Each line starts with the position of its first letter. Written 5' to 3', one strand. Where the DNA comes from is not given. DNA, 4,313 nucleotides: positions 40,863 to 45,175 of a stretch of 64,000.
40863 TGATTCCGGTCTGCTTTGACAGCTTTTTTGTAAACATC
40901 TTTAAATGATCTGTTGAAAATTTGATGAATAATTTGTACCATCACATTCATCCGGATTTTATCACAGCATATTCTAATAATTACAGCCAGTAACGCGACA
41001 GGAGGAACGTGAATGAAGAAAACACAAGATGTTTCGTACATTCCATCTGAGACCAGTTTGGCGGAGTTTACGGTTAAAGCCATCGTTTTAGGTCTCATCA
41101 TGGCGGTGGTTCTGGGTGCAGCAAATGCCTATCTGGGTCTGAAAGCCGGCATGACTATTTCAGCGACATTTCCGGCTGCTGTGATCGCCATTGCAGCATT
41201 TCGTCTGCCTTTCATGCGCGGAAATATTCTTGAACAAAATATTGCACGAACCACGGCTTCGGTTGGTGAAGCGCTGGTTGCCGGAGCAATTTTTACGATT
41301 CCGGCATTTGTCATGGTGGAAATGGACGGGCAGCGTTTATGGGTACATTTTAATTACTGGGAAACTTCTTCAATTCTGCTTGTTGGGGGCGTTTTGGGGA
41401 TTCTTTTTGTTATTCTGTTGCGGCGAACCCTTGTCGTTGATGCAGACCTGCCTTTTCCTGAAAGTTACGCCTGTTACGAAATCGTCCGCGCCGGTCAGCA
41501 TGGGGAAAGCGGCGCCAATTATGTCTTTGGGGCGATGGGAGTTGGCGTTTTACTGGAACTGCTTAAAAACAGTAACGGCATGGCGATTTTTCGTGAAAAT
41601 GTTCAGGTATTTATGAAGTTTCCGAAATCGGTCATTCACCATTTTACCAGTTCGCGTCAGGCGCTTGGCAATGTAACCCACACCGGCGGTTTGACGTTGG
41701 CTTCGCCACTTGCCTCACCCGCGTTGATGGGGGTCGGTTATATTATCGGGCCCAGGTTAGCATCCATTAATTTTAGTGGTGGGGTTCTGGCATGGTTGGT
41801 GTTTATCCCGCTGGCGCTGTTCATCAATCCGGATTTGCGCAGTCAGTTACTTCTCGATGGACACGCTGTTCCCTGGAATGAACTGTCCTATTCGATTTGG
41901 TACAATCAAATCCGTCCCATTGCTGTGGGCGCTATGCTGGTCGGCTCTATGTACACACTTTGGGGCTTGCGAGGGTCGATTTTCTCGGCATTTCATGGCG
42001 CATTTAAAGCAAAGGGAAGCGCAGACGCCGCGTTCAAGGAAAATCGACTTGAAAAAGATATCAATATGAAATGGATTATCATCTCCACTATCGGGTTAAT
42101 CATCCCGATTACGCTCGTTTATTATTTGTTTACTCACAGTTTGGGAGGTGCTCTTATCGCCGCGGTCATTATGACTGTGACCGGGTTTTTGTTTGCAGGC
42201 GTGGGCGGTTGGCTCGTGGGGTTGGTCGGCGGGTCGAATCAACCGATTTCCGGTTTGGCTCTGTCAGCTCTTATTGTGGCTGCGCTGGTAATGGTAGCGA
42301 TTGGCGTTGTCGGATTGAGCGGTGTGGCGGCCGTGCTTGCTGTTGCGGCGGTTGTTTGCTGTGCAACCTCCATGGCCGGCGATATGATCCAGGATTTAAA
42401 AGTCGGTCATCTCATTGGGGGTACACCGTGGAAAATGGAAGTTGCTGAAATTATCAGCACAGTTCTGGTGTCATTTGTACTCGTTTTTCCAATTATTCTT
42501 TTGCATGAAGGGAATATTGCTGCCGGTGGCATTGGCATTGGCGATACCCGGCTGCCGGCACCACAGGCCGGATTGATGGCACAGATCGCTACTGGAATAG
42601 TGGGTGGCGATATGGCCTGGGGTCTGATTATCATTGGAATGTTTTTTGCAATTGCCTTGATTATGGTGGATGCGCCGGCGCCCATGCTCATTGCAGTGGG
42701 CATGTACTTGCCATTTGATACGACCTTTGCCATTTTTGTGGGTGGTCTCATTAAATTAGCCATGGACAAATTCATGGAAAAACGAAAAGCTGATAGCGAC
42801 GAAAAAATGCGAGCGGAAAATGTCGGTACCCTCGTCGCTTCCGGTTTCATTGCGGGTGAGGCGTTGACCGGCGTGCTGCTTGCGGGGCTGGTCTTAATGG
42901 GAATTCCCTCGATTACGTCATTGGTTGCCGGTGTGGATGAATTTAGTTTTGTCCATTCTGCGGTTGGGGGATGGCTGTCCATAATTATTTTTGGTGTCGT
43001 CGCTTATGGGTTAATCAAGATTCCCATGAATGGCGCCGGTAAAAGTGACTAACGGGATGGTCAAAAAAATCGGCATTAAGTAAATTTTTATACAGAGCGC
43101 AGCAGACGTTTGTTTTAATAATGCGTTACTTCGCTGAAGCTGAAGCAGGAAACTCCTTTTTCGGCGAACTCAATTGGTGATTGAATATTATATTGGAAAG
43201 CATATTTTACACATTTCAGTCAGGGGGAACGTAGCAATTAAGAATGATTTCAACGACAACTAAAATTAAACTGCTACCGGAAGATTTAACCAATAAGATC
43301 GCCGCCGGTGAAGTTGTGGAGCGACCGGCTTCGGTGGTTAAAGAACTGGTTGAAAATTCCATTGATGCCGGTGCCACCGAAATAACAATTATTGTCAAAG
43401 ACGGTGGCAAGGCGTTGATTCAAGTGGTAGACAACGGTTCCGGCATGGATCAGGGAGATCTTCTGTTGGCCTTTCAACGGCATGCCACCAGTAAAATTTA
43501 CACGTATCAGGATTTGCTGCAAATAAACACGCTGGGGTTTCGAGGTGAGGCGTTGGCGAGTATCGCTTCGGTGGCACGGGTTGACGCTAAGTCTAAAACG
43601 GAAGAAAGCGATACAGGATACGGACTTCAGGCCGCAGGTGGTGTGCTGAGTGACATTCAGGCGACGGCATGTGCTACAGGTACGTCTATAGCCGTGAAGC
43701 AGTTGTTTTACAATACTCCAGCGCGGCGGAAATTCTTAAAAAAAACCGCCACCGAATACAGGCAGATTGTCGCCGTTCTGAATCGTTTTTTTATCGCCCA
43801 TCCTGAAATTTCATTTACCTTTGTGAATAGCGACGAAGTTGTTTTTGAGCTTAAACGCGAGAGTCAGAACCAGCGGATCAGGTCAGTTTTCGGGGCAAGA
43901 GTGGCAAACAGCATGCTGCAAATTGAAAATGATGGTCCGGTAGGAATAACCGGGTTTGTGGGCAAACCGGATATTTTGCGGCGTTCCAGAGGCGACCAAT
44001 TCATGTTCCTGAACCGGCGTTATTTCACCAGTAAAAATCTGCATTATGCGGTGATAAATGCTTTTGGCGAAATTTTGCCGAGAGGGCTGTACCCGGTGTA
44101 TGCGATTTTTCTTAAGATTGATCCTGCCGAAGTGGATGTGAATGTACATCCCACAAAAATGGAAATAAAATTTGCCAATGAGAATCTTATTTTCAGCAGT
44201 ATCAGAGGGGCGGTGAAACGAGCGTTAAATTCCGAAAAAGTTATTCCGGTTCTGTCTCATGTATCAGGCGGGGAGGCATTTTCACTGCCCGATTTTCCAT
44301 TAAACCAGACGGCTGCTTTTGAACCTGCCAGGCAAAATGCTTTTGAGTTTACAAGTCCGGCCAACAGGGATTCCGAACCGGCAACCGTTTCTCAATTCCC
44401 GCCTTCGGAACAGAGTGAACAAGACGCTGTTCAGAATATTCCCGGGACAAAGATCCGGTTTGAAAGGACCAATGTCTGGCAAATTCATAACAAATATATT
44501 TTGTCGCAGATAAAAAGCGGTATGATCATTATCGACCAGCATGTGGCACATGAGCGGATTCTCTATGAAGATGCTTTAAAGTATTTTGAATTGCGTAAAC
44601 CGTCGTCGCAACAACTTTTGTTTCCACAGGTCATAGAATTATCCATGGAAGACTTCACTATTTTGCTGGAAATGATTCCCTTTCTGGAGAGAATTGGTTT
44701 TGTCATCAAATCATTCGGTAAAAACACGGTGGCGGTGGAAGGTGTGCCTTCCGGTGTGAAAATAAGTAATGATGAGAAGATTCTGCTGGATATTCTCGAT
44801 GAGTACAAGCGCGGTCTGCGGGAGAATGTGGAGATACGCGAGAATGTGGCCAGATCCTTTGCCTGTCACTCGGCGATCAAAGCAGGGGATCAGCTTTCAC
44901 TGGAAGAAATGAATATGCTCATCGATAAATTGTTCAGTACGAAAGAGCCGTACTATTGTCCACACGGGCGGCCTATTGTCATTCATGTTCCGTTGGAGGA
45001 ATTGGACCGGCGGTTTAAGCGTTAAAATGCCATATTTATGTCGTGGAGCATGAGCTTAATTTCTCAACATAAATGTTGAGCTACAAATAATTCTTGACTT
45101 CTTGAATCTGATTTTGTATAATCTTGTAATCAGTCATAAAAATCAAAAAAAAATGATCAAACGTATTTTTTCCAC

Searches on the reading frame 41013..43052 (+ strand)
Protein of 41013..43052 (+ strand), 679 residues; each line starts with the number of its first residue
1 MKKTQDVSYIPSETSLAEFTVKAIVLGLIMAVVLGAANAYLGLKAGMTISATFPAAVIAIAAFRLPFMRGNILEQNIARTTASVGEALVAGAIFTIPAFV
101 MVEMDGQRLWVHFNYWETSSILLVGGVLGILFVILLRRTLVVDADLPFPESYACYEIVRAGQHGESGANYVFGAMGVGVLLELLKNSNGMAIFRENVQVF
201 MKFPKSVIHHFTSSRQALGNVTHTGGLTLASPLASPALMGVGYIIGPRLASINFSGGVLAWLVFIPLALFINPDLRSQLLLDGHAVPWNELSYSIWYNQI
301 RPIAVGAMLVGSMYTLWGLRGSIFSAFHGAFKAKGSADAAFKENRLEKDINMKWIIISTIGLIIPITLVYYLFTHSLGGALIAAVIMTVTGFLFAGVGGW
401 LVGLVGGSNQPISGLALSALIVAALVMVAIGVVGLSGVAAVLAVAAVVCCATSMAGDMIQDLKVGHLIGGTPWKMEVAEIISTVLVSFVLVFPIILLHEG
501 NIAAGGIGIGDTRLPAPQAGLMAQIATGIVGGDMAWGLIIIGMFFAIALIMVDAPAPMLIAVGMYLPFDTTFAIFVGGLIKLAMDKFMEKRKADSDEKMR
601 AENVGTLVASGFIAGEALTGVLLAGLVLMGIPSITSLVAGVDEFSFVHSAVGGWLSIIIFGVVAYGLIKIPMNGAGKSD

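Call 8: search_protein_families(library=ncbifam, proteins=[window:41013-43052:+])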
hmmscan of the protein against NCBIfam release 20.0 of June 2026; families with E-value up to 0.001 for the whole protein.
window:41013-43052:+ (679 aa): 2 families
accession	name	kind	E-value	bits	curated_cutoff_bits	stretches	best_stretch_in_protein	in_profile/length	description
TIGR00733.1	TIGR00733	equivalog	1e-107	361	182.5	1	18-627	1-588/589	OPT family oligopeptide transporter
TIGR00728.1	OPT_sfam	superfamily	1.9e-57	195.3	128.35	1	13-629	11-657/659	OPT family oligopeptide transporter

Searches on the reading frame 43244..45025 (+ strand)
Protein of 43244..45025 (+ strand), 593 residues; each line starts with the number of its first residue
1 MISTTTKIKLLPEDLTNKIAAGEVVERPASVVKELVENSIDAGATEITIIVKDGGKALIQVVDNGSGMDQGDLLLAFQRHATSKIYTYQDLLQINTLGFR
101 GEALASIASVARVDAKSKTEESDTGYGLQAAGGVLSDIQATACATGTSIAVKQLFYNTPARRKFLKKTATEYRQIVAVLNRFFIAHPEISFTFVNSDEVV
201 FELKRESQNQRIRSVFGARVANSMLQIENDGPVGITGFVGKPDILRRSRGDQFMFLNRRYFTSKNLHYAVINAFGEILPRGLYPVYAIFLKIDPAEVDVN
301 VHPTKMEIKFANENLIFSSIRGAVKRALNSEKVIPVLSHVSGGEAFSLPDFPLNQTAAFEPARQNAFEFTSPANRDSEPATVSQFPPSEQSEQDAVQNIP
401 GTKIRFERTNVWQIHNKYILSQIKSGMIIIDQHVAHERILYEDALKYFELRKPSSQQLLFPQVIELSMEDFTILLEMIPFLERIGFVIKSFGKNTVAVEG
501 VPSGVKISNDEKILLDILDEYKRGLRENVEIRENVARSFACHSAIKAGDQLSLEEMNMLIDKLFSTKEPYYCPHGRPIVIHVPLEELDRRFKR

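Call 8: search_protein_families(library=ncbifam, proteins=[window:43244-45025:+])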
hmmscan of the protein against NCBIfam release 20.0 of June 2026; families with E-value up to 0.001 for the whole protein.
window:43244-45025:+ (593 aa): 9 families
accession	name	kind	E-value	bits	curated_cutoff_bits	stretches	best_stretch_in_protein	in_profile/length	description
TIGR00585.2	mutl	equivalog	1.2e-159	532.7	180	2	8-366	1-346/555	DNA mismatch repair endonuclease MutL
NF000949.0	PRK00095.1-2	equivalog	2.6e-148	495.9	750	2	4-376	3-369/634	DNA mismatch repair endonuclease MutL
NF000950.0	PRK00095.1-3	equivalog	2.1e-147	492.2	756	2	6-338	2-335/641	DNA mismatch repair endonuclease MutL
NF000953.0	PRK00095.2-4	equivalog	8.5e-145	484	693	1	7-593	2-610/611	DNA mismatch repair endonuclease MutL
NF000952.0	PRK00095.2-2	subfamily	2.5e-130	435.9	840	2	8-331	3-330/623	DNA mismatch repair endonuclease MutL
NF000948.0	PRK00095.1-1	equivalog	9.6e-105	351.8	701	2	7-381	2-377/625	DNA mismatch repair endonuclease MutL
NF000951.0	PRK00095.2-1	equivalog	1.6e-98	330.8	391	2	6-331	3-335/559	DNA mismatch repair endonuclease MutL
NF000954.0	PRK00095.2-5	equivalog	1.7e-77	261.2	937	1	3-506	2-509/588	DNA mismatch repair endonuclease MutL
NF050001.1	restrict_BbrUII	equivalog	1.4e-06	27.2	550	1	29-77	22-68/659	BbrUII/HgiDII family restriction enzyme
